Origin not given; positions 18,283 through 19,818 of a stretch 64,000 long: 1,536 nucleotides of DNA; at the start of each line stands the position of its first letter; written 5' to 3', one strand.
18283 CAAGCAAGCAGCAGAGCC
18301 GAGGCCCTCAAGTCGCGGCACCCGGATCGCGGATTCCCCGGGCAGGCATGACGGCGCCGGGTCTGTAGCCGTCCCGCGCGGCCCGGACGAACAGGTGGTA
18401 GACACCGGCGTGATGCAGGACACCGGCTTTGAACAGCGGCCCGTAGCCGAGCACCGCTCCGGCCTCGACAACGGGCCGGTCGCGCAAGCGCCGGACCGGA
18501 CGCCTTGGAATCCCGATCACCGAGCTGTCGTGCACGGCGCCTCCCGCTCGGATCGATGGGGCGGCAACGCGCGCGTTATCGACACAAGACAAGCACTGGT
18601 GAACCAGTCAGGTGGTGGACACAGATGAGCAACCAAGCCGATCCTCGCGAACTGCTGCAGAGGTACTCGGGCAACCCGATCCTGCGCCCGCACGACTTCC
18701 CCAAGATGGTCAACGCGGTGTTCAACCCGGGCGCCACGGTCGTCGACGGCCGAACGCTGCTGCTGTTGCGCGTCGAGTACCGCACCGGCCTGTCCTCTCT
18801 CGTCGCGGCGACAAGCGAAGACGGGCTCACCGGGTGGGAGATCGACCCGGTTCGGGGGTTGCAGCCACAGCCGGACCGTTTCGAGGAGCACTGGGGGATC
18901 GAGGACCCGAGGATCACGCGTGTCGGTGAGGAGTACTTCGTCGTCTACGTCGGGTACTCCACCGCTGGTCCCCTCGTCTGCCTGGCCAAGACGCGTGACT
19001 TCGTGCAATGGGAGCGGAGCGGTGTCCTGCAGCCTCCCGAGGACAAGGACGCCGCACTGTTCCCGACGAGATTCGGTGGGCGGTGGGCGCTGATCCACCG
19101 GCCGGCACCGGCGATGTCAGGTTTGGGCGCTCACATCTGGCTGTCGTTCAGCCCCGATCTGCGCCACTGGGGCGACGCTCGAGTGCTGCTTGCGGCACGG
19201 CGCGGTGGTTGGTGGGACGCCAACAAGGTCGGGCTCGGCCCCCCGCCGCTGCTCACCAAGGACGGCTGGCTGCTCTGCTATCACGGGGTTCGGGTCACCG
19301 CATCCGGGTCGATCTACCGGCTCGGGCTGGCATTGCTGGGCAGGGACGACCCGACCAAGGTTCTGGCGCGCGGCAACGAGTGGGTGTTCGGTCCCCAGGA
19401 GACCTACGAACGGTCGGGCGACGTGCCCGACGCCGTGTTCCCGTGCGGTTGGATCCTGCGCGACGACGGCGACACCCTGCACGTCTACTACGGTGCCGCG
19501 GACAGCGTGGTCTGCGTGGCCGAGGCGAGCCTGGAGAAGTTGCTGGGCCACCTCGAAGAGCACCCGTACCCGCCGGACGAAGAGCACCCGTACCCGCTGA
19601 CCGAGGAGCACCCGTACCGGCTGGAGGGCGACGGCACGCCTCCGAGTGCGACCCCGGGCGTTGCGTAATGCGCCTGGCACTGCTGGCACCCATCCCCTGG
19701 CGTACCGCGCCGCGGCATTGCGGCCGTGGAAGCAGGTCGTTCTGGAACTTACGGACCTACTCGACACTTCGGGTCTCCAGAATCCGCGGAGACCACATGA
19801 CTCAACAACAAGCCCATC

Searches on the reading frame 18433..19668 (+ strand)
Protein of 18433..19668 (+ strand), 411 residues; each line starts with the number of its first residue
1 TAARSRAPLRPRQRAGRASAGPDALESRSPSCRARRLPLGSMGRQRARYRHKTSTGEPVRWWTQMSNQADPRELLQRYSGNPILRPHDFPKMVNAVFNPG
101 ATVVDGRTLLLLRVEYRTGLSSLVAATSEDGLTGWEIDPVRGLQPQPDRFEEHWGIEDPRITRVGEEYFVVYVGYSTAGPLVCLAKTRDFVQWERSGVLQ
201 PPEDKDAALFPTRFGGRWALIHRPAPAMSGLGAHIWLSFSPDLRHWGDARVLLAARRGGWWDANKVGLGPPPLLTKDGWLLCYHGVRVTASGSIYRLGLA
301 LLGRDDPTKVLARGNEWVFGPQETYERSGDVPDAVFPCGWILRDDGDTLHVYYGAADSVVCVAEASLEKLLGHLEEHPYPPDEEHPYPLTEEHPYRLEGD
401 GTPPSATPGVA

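Call 80: search_protein_families(library=pfam, proteins=[window:18433-19668:+], max_evalue=0.00001)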
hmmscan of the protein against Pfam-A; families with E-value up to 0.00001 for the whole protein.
window:18433-19668:+ (411 aa): 1 family
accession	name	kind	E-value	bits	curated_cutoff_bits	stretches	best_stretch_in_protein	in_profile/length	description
PF04041.19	Glyco_hydro_130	-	1.9e-54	185.2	26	1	89-375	28-319/320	beta-1,4-mannooligosaccharide phosphorylase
